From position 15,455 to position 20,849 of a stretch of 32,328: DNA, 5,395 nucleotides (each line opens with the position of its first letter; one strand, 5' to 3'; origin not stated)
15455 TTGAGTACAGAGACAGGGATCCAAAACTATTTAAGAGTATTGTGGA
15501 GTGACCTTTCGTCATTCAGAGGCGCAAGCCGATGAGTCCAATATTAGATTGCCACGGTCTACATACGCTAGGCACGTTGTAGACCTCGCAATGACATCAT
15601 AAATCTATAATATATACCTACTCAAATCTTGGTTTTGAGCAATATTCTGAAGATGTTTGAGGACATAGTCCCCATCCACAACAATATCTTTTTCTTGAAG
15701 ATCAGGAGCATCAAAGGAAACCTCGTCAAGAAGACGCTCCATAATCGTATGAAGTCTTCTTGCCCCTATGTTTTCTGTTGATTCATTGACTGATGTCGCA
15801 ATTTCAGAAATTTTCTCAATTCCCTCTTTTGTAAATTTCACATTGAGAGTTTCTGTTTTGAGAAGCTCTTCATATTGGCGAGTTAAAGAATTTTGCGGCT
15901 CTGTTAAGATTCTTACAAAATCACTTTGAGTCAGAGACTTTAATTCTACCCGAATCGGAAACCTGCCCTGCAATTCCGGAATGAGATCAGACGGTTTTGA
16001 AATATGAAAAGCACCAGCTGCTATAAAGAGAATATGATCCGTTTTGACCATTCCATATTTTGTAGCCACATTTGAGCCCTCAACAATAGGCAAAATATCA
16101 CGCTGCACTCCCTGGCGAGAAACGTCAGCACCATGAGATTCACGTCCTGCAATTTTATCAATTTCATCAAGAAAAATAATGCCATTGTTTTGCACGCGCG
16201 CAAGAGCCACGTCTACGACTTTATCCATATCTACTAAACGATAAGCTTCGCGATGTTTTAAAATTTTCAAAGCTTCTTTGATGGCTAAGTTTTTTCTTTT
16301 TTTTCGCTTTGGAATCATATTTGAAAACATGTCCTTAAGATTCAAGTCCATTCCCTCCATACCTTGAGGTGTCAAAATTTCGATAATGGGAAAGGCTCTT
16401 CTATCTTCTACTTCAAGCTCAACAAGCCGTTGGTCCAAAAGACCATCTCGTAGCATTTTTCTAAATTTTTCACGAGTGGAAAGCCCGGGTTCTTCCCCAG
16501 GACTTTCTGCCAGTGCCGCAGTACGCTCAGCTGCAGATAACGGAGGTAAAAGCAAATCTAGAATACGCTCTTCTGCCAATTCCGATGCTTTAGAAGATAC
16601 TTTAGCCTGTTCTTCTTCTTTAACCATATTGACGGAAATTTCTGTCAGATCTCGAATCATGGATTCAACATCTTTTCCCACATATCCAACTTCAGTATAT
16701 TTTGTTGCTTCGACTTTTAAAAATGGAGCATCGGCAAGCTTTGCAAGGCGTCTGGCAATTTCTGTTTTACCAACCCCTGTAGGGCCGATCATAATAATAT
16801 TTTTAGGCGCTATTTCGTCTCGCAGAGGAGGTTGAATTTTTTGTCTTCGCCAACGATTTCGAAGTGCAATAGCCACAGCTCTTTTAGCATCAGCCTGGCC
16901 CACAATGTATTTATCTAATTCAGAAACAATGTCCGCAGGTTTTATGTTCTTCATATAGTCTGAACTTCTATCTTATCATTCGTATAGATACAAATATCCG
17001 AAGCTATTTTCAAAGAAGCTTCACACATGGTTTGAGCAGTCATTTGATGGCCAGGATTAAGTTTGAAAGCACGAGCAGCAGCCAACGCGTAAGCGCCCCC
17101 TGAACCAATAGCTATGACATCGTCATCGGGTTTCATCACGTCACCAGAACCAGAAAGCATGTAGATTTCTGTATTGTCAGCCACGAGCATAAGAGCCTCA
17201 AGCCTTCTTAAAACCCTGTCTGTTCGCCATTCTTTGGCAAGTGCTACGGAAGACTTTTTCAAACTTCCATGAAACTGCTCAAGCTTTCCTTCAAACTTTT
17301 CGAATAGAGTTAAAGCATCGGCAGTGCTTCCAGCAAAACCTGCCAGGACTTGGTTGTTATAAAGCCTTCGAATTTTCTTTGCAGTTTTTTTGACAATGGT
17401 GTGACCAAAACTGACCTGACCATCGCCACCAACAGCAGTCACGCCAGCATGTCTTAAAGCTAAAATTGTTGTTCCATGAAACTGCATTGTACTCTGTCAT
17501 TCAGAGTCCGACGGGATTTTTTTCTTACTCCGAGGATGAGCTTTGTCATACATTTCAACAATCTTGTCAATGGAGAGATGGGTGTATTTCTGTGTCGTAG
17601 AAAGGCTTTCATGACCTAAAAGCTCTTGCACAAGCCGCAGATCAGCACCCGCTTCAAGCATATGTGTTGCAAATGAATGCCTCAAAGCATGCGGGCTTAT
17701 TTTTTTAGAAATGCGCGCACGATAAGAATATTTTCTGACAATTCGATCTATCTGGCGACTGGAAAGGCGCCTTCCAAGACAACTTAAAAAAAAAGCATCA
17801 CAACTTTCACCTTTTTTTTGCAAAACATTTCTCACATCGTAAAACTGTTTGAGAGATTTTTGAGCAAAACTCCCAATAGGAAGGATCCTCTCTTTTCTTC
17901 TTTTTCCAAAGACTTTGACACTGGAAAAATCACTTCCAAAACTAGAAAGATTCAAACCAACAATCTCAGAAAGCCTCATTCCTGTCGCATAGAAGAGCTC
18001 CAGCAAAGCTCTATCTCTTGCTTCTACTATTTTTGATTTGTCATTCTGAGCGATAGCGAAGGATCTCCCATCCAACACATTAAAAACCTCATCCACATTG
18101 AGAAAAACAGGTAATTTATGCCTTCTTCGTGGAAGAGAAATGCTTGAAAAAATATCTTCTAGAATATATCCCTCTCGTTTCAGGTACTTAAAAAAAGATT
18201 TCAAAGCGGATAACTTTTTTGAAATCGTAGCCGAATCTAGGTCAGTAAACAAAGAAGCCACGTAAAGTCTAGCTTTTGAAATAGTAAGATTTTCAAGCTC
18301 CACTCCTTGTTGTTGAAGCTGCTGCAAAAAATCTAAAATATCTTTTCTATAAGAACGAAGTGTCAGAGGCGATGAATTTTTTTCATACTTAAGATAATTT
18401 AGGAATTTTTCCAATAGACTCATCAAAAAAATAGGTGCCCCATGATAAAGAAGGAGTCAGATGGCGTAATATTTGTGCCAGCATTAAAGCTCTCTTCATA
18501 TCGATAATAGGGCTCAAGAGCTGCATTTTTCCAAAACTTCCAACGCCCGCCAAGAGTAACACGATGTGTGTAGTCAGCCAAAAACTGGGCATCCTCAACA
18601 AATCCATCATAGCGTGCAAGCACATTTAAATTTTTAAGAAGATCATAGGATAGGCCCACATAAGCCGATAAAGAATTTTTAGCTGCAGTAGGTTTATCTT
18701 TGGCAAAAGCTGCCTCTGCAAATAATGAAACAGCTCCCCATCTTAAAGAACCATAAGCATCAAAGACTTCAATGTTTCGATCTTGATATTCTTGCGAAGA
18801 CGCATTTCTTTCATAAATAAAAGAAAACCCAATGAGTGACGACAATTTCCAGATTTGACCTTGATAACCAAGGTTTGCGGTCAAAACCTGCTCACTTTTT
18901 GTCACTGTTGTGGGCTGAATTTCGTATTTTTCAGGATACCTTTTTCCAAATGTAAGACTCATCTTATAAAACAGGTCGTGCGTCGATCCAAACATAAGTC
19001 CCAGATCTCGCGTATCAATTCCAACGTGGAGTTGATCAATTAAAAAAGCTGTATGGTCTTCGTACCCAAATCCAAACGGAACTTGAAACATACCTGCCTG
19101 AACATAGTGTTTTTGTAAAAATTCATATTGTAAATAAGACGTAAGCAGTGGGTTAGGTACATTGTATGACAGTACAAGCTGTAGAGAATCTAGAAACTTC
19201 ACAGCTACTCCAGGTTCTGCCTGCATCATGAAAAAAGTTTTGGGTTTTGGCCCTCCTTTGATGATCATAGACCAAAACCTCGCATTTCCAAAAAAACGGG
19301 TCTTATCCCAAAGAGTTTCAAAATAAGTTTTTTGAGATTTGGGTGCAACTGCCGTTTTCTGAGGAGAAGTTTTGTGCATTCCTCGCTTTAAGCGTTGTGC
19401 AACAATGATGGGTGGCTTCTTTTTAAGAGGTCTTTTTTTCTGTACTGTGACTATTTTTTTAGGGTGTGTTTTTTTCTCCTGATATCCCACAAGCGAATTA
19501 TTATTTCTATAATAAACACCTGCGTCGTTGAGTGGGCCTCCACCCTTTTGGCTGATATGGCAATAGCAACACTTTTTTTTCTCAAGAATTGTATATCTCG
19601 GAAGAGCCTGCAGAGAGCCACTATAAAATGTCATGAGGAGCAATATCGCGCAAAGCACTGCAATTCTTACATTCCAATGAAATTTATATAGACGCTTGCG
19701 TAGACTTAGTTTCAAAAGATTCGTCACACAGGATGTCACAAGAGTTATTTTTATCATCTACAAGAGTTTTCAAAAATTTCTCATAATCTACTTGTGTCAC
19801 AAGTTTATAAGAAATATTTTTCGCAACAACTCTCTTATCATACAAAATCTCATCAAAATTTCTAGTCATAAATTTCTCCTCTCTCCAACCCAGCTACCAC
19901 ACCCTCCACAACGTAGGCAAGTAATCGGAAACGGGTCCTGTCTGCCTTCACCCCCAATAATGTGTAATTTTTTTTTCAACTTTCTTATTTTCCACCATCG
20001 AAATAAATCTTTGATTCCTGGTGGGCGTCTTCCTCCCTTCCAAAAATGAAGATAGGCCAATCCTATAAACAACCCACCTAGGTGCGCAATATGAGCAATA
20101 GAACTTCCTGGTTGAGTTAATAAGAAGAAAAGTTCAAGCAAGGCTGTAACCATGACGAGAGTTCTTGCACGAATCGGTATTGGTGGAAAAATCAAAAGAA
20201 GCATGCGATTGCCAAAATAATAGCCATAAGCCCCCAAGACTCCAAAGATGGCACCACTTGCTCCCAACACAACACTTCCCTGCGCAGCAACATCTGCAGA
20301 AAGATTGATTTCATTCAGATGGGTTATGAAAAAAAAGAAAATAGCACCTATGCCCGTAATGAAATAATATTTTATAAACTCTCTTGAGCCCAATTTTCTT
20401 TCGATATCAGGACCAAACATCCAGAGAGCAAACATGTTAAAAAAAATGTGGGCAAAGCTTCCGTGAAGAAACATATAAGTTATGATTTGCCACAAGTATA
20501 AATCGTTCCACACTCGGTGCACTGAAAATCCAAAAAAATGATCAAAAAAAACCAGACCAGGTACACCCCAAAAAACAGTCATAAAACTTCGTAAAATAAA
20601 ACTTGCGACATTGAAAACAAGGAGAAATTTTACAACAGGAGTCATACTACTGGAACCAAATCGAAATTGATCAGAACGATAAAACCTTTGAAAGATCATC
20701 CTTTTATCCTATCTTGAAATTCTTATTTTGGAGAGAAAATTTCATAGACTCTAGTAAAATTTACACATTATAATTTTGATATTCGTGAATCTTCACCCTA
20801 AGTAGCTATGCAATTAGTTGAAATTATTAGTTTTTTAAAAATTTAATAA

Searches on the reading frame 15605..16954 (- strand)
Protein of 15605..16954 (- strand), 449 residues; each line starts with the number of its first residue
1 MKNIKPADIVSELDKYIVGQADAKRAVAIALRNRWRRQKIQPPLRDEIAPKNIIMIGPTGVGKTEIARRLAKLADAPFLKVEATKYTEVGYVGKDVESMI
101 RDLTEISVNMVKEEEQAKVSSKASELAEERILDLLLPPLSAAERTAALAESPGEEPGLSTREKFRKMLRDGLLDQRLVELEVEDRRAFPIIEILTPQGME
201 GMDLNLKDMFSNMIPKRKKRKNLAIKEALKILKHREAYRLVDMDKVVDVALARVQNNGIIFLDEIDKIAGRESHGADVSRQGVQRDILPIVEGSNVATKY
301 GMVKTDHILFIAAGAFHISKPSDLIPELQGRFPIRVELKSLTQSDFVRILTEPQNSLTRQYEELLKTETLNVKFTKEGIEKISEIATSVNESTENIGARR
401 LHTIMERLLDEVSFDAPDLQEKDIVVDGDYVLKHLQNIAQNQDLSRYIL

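Call 8: search_protein_families(library=pfam, proteins=[window:15605-16954:-], max_evalue=0.0001)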
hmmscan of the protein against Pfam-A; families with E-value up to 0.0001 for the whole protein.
window:15605-16954:- (449 aa): 5 families
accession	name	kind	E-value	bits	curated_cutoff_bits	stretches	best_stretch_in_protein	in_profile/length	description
PF07724.20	AAA_2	-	2.1e-32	112.9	27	2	193-335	8-166/166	AAA domain (Cdc48 subfamily)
PF00004.35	AAA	-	4.2e-17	63.2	21.2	2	238-338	38-129/131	ATPase family associated with various cellular activities (AAA)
PF07728.20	AAA_5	-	8.9e-08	32.7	22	1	52-88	1-38/139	AAA domain (dynein-related subfamily)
PF13401.12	AAA_22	-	5.4e-05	24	27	0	52-92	7-50/130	AAA domain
PF01078.27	Mg_chelatase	-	5.9e-05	23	20.3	0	51-83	23-54/207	Magnesium chelatase, subunit ChlI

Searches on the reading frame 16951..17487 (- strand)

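Call 8: search_protein_families(library=pfam, proteins=[window:16951-17487:-], max_evalue=0.0001)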
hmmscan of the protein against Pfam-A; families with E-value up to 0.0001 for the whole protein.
window:16951-17487:- (178 aa): 1 family
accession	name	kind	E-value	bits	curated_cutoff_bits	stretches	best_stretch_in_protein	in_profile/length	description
PF00227.31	Proteasome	-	5.3e-27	95.1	22.4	1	3-178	2-189/189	Proteasome subunit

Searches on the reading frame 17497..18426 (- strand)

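Call 8: search_protein_families(library=pfam, proteins=[window:17497-18426:-], max_evalue=0.0001)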
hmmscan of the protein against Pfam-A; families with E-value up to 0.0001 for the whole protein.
window:17497-18426:- (309 aa): 3 families
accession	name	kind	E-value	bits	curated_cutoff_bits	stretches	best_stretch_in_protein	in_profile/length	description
PF00589.27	Phage_integrase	-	5.8e-44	150.3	27.1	1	125-285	11-169/172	Phage integrase family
PF02899.23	Phage_int_SAM_1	-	1e-18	67.8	22.3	1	5-86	1-83/83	Phage integrase, N-terminal SAM-like domain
PF13495.12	Phage_int_SAM_4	-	3.6e-06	27.7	27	1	4-85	1-81/85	Phage integrase, N-terminal SAM-like domain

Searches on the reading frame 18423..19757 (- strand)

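Call 8: search_protein_families(library=pfam, proteins=[window:18423-19757:-], max_evalue=0.0001)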
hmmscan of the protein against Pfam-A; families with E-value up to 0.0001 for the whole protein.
window:18423-19757:- (444 aa): 0 families

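Call 78: search_protein_families(library=pfam, proteins=[window:18426-19757:-], max_evalue=0.01)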
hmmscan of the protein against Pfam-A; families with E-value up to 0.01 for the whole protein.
window:18426-19757:- (444 aa): 2 families
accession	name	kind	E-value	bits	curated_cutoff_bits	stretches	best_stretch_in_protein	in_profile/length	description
PF11383.14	DUF3187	-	0.00034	20.3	24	1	342-415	219-294/320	Protein of unknown function (DUF3187)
PF13609.12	Porin_4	-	0.0011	19.3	27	1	290-422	184-306/310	Gram-negative porin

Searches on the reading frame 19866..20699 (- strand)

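Call 8: search_protein_families(library=pfam, proteins=[window:19866-20699:-], max_evalue=0.0001)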
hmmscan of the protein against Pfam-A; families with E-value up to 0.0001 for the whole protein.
window:19866-20699:- (277 aa): 2 families
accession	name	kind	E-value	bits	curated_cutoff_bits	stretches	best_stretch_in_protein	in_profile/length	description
PF01694.28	Rhomboid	-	2.3e-31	109.3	22.6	1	69-217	4-137/143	Rhomboid domain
PF08551.15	DUF1751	-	4.3e-07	30.9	22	1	68-155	7-94/99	Eukaryotic integral membrane protein (DUF1751)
